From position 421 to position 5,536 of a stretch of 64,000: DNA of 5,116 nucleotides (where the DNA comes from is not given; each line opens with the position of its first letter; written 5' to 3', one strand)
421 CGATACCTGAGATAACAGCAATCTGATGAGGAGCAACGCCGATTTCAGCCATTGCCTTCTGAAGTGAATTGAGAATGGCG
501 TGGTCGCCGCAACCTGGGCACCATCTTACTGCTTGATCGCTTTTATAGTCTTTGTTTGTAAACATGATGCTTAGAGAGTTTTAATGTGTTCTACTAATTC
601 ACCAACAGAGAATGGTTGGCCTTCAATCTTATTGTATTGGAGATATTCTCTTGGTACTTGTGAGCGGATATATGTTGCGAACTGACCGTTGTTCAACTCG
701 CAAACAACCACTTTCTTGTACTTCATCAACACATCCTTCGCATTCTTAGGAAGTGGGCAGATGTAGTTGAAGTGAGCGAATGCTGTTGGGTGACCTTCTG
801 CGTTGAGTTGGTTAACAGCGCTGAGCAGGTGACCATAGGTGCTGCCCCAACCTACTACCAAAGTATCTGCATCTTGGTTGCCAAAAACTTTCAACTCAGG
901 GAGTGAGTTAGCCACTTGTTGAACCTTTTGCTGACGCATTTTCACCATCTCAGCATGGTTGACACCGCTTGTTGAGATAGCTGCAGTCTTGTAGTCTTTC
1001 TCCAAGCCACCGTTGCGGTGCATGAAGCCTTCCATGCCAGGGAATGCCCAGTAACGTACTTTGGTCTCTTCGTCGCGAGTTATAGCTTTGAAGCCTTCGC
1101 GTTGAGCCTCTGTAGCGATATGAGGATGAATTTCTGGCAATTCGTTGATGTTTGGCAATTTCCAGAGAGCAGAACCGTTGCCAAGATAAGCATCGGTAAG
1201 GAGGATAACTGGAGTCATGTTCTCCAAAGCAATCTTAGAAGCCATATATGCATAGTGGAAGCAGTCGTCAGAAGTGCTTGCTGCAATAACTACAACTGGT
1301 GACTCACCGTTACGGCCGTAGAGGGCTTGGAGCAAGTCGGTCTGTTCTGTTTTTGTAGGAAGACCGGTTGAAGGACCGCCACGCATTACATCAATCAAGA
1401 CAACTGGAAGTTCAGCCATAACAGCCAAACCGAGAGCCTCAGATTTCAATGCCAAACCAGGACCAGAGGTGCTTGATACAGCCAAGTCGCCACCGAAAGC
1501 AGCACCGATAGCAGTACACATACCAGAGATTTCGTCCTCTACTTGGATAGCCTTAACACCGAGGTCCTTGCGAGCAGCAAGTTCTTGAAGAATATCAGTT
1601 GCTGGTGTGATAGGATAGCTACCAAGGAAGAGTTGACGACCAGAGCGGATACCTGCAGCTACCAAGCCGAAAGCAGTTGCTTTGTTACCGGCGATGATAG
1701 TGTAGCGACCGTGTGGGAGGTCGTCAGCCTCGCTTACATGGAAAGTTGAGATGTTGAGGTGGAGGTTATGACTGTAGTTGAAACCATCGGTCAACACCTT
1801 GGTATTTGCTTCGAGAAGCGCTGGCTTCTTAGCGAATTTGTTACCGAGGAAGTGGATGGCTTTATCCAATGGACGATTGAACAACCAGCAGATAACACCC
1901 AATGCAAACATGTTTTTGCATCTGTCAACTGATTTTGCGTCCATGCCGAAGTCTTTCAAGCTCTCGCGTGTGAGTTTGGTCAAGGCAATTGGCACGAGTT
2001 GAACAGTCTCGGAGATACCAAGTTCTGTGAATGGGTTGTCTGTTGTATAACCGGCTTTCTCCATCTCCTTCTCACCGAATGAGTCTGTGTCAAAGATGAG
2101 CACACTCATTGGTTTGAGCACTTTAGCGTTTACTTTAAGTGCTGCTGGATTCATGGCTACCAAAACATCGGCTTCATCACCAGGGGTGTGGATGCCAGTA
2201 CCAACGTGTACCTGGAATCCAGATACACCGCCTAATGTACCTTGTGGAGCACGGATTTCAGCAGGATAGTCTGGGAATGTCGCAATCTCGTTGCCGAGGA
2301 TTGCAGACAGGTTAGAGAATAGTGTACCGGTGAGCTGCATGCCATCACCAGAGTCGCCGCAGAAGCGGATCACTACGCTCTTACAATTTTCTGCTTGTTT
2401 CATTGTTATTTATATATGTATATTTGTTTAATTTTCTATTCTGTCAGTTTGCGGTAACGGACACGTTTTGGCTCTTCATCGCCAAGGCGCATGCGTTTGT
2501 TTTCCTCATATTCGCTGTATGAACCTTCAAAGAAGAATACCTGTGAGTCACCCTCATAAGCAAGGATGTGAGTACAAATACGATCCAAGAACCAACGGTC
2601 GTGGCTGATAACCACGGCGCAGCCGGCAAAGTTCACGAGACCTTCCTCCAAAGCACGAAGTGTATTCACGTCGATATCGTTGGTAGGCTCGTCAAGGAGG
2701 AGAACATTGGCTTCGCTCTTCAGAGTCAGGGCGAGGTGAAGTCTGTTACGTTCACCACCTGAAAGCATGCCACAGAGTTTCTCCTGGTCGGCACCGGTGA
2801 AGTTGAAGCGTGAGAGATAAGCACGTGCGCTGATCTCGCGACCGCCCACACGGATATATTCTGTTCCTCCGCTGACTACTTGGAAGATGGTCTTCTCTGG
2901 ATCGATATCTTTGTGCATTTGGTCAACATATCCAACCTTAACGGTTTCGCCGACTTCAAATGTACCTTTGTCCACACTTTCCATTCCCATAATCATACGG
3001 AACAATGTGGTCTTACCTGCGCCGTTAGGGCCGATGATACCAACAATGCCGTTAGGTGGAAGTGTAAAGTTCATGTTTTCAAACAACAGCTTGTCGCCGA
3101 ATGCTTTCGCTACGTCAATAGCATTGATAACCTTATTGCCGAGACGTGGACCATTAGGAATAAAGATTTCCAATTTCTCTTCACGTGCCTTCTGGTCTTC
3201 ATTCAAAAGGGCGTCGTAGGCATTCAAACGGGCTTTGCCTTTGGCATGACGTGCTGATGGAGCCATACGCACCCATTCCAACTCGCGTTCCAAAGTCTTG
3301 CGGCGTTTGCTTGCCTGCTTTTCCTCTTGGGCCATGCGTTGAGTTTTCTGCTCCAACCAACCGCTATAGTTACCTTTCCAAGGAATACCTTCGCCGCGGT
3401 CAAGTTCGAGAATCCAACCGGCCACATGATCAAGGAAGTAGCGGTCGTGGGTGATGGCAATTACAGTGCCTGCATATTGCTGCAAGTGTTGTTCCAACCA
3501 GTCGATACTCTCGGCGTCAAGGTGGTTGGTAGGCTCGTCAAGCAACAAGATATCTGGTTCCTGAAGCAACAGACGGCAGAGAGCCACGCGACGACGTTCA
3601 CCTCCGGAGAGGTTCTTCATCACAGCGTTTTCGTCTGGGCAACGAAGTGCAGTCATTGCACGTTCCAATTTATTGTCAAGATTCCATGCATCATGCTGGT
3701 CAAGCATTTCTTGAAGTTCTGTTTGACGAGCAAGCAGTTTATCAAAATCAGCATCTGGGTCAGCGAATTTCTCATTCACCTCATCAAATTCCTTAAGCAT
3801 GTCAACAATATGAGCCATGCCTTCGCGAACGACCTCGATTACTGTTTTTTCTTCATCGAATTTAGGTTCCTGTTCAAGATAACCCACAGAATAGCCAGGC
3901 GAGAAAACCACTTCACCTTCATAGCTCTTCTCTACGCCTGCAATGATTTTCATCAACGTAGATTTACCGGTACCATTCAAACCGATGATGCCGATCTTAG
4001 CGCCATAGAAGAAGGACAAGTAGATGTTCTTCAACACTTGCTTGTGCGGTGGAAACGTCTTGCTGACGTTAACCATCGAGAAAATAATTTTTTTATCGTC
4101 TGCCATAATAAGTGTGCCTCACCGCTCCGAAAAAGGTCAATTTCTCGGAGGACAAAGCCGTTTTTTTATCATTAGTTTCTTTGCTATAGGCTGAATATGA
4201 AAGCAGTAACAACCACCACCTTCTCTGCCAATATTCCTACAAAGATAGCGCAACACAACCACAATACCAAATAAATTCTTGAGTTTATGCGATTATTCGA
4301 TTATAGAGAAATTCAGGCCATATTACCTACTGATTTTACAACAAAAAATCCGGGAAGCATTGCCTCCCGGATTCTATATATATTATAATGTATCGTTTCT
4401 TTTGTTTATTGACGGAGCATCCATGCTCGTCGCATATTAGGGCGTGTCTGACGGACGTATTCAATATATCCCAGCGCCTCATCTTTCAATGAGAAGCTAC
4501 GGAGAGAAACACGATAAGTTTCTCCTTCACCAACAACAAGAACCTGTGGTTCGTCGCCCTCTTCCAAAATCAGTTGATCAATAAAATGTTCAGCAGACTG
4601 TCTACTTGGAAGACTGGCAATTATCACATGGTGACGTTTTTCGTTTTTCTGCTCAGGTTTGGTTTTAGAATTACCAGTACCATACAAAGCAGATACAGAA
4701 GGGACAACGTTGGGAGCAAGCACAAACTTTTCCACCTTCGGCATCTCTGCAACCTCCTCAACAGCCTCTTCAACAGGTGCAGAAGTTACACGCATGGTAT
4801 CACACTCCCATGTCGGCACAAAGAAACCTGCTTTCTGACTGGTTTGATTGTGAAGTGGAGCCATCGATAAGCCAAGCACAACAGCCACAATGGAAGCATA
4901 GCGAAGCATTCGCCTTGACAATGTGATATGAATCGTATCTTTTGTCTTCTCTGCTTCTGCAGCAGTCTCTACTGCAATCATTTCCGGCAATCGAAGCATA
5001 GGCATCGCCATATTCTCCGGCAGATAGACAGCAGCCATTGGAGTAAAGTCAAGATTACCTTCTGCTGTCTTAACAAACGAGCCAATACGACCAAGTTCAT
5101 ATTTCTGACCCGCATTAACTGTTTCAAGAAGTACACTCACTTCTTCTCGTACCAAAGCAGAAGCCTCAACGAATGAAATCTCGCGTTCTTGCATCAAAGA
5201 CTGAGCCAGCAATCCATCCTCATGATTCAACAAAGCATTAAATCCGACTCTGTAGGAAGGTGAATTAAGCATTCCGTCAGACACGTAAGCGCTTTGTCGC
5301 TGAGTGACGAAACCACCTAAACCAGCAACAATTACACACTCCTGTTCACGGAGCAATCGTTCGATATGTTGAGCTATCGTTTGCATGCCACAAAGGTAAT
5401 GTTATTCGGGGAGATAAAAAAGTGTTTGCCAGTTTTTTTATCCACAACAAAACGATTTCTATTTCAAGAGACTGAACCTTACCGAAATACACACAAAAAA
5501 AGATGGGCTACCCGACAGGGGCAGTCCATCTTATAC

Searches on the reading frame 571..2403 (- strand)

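Call 42: search_protein_families(library=pfam, proteins=[window:571-2403:-], max_evalue=0.000001)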
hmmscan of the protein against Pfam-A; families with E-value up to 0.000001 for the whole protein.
window:571-2403:- (610 aa): 2 families
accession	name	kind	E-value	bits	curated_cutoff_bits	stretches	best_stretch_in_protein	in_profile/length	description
PF01855.24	POR_N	-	1.2e-48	166.3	27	1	259-471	10-220/231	Pyruvate flavodoxin/ferredoxin oxidoreductase, thiamine diP-bdg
PF01558.24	POR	-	1.2e-25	91.1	27.4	1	19-208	2-172/173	Pyruvate ferredoxin/flavodoxin oxidoreductase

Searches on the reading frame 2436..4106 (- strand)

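Call 42: search_protein_families(library=pfam, proteins=[window:2436-4106:-], max_evalue=0.000001)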
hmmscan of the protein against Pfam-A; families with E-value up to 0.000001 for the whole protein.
window:2436-4106:- (556 aa): 4 families
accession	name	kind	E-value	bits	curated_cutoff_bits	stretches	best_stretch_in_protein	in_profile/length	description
PF00005.33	ABC_tran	-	2.1e-53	181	25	2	25-194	1-137/137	ABC transporter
PF13304.12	AAA_21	-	2.1e-15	58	27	0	354-396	1-49/304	AAA domain, putative AbiEii toxin, Type IV TA system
PF12848.13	ABC_tran_Xtn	-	3.2e-11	43.6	25.9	1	233-306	1-76/85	ABC transporter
PF02463.25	SMC_N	-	7.7e-09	35.7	40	0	352-502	24-197/220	RecF/RecN/SMC N terminal domain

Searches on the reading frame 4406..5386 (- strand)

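Call 42: search_protein_families(library=pfam, proteins=[window:4406-5386:-], max_evalue=0.000001)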
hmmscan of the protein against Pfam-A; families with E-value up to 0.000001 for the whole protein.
window:4406-5386:- (326 aa): 2 families
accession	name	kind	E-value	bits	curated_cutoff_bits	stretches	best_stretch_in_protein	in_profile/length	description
PF18174.6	HU-CCDC81_bac_1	-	5.3e-17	61.9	26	1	1-57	1-59/59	CCDC81-like prokaryotic HU domain 1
PF18175.6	HU-CCDC81_bac_2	-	2.5e-16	59.7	35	1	58-124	1-68/70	CCDC81-like prokaryotic HU domain 2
